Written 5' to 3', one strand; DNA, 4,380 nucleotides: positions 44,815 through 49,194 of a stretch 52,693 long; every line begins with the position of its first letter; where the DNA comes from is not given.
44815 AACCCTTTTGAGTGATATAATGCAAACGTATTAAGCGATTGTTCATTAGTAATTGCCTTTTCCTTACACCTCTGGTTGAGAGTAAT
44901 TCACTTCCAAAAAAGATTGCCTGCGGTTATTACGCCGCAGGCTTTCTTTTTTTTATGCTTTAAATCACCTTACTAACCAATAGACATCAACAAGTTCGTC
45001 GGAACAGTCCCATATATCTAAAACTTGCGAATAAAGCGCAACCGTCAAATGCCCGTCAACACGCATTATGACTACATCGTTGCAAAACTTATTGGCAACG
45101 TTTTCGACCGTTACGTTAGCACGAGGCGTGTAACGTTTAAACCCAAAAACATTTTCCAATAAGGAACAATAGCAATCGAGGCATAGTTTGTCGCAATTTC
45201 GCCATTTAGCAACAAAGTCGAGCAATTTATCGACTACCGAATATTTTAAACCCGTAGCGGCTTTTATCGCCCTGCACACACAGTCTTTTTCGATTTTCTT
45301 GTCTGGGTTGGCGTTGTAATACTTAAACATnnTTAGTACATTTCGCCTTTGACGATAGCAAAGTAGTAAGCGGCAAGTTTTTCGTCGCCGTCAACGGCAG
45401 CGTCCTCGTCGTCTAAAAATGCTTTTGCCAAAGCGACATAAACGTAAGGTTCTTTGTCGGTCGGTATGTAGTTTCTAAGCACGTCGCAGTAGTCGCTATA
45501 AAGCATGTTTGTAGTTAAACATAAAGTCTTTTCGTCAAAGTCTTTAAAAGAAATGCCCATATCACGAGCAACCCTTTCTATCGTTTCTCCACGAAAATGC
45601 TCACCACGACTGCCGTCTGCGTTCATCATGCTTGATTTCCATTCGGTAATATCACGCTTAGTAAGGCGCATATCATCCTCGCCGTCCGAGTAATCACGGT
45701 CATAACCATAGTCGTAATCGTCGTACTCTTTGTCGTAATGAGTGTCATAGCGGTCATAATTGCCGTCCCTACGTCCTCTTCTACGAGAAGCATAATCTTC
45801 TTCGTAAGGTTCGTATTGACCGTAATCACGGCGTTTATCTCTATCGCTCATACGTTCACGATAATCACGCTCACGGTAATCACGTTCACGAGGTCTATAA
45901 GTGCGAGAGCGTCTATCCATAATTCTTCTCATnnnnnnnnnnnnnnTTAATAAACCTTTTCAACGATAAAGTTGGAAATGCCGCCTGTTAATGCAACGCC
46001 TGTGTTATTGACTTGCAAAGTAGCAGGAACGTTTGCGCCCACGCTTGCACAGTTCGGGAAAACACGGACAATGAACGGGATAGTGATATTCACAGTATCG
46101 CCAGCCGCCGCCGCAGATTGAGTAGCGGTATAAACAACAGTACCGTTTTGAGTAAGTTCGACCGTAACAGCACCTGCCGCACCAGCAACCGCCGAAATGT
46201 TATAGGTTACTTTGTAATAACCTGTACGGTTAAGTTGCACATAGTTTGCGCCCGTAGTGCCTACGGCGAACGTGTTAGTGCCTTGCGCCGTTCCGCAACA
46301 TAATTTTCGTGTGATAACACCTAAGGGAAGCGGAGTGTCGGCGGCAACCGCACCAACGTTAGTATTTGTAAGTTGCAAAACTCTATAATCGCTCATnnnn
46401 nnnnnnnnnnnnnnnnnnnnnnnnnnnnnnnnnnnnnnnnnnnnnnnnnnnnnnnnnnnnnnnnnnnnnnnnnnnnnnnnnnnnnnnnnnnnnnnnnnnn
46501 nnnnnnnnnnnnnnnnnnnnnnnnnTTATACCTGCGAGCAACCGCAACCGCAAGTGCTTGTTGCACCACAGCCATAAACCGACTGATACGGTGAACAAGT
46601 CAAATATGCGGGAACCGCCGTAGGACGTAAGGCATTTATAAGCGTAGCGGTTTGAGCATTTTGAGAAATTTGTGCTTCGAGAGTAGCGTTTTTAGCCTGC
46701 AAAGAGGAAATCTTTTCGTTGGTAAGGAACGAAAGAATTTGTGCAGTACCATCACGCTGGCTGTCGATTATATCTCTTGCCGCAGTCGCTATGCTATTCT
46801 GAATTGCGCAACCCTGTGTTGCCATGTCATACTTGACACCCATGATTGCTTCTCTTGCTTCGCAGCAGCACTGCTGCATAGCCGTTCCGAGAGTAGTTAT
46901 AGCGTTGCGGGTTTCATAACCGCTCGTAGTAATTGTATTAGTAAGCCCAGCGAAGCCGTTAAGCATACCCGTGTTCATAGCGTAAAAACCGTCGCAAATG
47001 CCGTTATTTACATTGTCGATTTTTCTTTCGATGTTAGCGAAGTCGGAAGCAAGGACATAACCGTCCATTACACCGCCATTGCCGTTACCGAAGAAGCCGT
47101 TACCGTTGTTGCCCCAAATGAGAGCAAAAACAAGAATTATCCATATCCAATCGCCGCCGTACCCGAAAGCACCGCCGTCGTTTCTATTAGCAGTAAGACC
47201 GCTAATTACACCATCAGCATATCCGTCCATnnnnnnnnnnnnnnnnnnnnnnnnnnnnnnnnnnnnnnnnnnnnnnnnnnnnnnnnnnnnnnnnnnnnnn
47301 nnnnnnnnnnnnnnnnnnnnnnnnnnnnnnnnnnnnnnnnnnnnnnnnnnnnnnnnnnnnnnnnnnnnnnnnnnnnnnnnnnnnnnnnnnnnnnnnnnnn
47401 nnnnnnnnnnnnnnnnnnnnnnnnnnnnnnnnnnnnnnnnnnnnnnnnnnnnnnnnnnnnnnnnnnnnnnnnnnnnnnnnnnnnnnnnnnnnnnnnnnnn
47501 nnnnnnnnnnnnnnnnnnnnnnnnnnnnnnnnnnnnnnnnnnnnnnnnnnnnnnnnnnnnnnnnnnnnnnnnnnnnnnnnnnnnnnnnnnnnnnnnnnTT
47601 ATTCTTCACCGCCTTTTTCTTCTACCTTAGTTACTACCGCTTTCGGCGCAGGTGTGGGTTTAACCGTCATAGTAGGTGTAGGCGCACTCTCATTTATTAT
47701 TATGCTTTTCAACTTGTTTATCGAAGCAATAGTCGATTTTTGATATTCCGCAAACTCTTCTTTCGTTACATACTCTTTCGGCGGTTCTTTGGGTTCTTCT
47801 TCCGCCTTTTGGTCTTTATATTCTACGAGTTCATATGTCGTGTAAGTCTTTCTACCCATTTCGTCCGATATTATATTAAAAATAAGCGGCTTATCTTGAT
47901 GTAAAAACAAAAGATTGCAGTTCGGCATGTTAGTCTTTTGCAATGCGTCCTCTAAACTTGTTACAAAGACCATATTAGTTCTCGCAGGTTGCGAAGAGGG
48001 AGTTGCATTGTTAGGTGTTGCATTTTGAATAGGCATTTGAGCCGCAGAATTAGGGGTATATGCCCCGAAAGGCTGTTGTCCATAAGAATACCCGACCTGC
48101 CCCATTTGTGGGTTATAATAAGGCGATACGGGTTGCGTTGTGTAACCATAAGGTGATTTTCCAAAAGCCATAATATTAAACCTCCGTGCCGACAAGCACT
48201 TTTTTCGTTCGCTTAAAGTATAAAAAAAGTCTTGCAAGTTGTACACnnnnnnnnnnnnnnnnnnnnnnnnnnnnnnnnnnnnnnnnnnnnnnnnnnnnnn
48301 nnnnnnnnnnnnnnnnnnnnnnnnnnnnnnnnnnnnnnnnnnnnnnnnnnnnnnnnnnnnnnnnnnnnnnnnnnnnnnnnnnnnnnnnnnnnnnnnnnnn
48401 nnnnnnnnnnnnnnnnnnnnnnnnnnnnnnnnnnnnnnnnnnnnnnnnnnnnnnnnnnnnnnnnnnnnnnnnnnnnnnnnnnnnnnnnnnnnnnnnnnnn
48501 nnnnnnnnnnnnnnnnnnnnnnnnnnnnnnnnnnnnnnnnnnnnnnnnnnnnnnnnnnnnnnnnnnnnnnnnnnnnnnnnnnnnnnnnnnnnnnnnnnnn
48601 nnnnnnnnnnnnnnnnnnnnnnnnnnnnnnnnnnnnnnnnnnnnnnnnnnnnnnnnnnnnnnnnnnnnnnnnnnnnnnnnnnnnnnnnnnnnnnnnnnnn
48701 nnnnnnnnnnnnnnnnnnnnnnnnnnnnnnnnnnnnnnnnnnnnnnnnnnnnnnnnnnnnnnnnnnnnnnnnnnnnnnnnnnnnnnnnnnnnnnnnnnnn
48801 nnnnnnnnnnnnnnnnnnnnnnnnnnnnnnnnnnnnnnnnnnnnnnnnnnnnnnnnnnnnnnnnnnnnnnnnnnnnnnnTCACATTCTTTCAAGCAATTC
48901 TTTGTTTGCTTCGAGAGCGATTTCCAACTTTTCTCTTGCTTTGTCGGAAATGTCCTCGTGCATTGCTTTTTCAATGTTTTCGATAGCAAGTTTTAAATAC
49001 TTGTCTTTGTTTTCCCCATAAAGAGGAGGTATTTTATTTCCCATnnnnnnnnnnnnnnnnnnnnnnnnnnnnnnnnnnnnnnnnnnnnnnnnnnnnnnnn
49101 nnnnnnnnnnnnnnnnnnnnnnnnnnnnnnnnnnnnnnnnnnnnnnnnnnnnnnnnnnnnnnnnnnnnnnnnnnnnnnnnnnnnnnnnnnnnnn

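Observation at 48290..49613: Translationally coupled three-gene unit: a polytopic membrane protein, a 54 aa charged peptide and a membrane-embedded HTH regulator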

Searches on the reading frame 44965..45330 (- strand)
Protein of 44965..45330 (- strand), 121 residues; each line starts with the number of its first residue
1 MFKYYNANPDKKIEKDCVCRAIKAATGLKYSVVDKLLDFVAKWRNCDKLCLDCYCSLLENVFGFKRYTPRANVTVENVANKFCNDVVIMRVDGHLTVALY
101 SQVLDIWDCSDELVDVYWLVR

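Call 69: search_protein_families(library=pfam, proteins=[window:44965-45330:-], max_evalue=0.01)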
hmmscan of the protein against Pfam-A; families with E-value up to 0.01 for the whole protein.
window:44965-45330:- (121 aa): 0 families

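Call 82: search_protein_families(library=phrogs, proteins=[window:44965-45330:-], max_evalue=0.001)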
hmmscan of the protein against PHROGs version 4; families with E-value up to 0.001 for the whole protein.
window:44965-45330:- (121 aa): 2 families
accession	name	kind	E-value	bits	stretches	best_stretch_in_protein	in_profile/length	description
phrog_3754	-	unknown function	5.4e-06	27.7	1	2-120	8-143/145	-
phrog_15863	-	unknown function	1.5e-05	25.5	1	2-116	3-116/312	-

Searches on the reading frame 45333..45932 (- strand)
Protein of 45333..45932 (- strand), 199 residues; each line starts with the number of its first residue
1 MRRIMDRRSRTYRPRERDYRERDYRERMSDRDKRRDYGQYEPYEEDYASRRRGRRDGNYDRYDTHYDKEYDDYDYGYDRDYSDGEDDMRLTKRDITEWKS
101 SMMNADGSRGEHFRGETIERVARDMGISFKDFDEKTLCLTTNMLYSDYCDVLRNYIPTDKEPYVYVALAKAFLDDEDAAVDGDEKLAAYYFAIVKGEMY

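Call 69: search_protein_families(library=pfam, proteins=[window:45333-45932:-], max_evalue=0.01)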
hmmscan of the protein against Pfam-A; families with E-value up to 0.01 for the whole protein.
window:45333-45932:- (199 aa): 1 family
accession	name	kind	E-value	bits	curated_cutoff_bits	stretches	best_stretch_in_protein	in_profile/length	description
PF25223.1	DUF7841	-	5.3e-14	52.9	25.2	1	87-187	13-110/114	Domain of unknown function (DUF7841)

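Call 82: search_protein_families(library=phrogs, proteins=[window:45333-45932:-], max_evalue=0.001)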
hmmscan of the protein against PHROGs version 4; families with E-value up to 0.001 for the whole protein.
window:45333-45932:- (199 aa): 0 families

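Call 96: search_solved_structures(query=window:45333-45932:-, max_evalue=1)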
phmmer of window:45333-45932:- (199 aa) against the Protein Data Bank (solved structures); distinct sequences matched with E-value up to 1: 6.
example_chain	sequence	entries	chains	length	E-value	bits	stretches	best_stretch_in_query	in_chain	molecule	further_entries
8qoy_A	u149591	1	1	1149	0.31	14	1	90-166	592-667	TagF-like capsule polymerase Cps3D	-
2ovj_A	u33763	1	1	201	0.93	12.4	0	147-193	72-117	Rac GTPase-activating protein 1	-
3w6r_A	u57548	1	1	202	0.94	12.4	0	147-193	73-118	Rac GTPase-activating protein 1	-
3wps_A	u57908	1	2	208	0.95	12.4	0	146-193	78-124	Rac GTPase-activating protein 1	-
3wpq_A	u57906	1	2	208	0.97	12.4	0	147-193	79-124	Rac GTPase-activating protein 1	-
5c2j_A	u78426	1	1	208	0.99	12.3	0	147-193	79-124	Rac GTPase-activating protein 1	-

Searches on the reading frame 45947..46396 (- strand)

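Call 69: search_protein_families(library=pfam, proteins=[window:45947-46396:-], max_evalue=0.01)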
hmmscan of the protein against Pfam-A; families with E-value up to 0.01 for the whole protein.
window:45947-46396:- (149 aa): 1 family
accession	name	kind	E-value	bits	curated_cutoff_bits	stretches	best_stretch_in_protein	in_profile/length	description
PF18573.7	BclA_C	-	0.00046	20.5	38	1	36-106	24-91/128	BclA C-terminal domain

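Call 82: search_protein_families(library=phrogs, proteins=[window:45947-46396:-], max_evalue=0.001)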
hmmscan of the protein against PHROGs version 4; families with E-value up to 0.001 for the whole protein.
window:45947-46396:- (149 aa): 0 families

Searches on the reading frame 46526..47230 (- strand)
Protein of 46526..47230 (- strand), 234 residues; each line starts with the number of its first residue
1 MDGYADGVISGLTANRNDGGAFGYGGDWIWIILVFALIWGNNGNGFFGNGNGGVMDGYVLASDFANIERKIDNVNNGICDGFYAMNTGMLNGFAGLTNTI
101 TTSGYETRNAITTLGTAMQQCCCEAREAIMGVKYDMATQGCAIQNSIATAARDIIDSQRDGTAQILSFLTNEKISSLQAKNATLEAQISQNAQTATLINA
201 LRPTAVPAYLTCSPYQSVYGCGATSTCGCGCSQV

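Call 6: search_protein_families(library=phrogs, proteins=[window:46526-47230:-], max_evalue=0.1)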
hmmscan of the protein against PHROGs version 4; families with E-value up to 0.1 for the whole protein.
window:46526-47230:- (234 aa): 4 families
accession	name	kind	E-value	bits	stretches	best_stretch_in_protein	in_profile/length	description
phrog_16490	-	unknown function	6.8e-36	125.4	1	9-231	15-281/286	-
phrog_9288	-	unknown function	0.0002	22.1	1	61-204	93-224/234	-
phrog_8119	-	unknown function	0.00051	20.5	1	7-188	77-266/332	-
phrog_19201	-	unknown function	0.084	14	1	15-38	25-48/58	-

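Call 69: search_protein_families(library=pfam, proteins=[window:46526-47230:-], max_evalue=0.01)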
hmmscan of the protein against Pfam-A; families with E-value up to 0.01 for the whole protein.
window:46526-47230:- (234 aa): 0 families

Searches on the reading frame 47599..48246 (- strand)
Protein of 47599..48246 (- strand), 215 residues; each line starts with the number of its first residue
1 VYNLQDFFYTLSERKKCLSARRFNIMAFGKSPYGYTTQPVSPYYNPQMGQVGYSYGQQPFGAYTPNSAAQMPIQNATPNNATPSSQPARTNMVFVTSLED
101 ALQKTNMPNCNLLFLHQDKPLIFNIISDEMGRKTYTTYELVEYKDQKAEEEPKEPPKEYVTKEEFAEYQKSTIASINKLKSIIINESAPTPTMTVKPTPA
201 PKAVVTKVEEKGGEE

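Call 6: search_protein_families(library=phrogs, proteins=[window:47599-48246:-], max_evalue=0.1)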
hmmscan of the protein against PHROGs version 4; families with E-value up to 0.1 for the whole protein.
window:47599-48246:- (215 aa): 2 families
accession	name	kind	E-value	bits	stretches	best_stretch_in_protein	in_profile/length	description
phrog_12035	-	unknown function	0.044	15.1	1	124-170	32-77/104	-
phrog_7090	-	unknown function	0.068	14.7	0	123-179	15-70/127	-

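Call 69: search_protein_families(library=pfam, proteins=[window:47599-48246:-], max_evalue=0.01)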
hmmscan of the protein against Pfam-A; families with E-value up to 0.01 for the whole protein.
window:47599-48246:- (215 aa): 0 families

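Call 97: search_solved_structures(query=window:47599-48171:-, max_evalue=1)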
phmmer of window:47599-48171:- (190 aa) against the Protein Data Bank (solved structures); distinct sequences matched with E-value up to 1: 3.
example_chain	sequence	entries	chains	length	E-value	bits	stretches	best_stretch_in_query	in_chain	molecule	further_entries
6oa9_A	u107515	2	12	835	0.21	14.8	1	116-152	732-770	Cell division control protein 48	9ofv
6oaa_B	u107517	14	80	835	0.21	14.8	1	116-152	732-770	Cell division control protein 48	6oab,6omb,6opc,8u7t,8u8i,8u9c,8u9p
8dar_A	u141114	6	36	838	0.21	14.8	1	116-152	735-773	Cell division control protein 48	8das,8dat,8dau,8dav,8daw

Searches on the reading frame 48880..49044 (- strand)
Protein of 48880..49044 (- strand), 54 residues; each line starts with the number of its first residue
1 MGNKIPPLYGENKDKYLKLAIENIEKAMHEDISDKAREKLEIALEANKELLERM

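Call 5: search_protein_families(library=pfam, proteins=[window:48880-49044:-], max_evalue=1)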
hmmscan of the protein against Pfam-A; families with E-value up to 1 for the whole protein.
window:48880-49044:- (54 aa): 0 families

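Call 6: search_protein_families(library=phrogs, proteins=[window:48880-49044:-], max_evalue=0.1)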
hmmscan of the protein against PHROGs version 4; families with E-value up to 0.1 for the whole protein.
window:48880-49044:- (54 aa): 1 family
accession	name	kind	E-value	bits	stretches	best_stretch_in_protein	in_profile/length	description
phrog_19537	-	unknown function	0.052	14.8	1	14-42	9-37/70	-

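Call 7: search_protein_families(library=ncbifam, proteins=[window:48880-49044:-], max_evalue=1)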
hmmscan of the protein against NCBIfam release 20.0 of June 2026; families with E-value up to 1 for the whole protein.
window:48880-49044:- (54 aa): 0 families

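Call 8: search_protein_families(library=padloc, proteins=[window:48880-49044:-], max_evalue=1)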
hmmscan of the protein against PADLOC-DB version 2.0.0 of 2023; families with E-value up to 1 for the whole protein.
window:48880-49044:- (54 aa): 0 families

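Call 52: search_dna_similar(query=window:48880-49044:-, collection=phages, mode=protein, max_evalue=10)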
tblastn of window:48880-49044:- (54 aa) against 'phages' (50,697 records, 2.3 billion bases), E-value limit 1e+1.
Records with a match: 5; places in all: 5; records where one place covers at least 80% of the query: 1.
Best place of each record, by identity: <60% 5.
By first word of the organism name: Haloferax 1; bajarodmic 1; Microbacterium 1; Serratia 1; phage 1.
By host as written in the record: Haloferax gibbonsii Ma2.38 1; Peromyscus fraterculus 1; Microbacterium foliorum NRRL B-24224 1; Serratia liquefaciens EOA81 1; - 1.
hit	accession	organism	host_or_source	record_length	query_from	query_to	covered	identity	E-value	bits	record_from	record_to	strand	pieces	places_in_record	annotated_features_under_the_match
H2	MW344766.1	Haloferax virus Halfgib1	Haloferax gibbonsii Ma2.38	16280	1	42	78%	38.1%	2e-1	34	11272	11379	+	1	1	dcm: DNA cytosine methyltransferase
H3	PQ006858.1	bajarodmic virus 645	Peromyscus fraterculus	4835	2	31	56%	51.6%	4e+0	30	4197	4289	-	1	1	replication initiator protein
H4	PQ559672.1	Microbacterium phage Clock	Microbacterium foliorum NRRL B-24224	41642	16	53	70%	39.5%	7e+0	29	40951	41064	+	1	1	58: hypothetical protein | 57: hypothetical protein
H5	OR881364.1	Serratia phage vB_SlqS_ZDD2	Serratia liquefaciens EOA81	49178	2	45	81%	34.1%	6e+0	29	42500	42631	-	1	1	DUF1983 domain-containing protein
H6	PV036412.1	phage NatCom_43819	human feces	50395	6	30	46%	40.0%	3e+0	30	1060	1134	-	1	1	hypothetical protein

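Call 79: search_protein_families(library=ncbifam, proteins=[window:48883-49044:-], max_evalue=10)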
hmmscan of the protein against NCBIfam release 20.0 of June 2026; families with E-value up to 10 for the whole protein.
seq(54 aa): 0 families
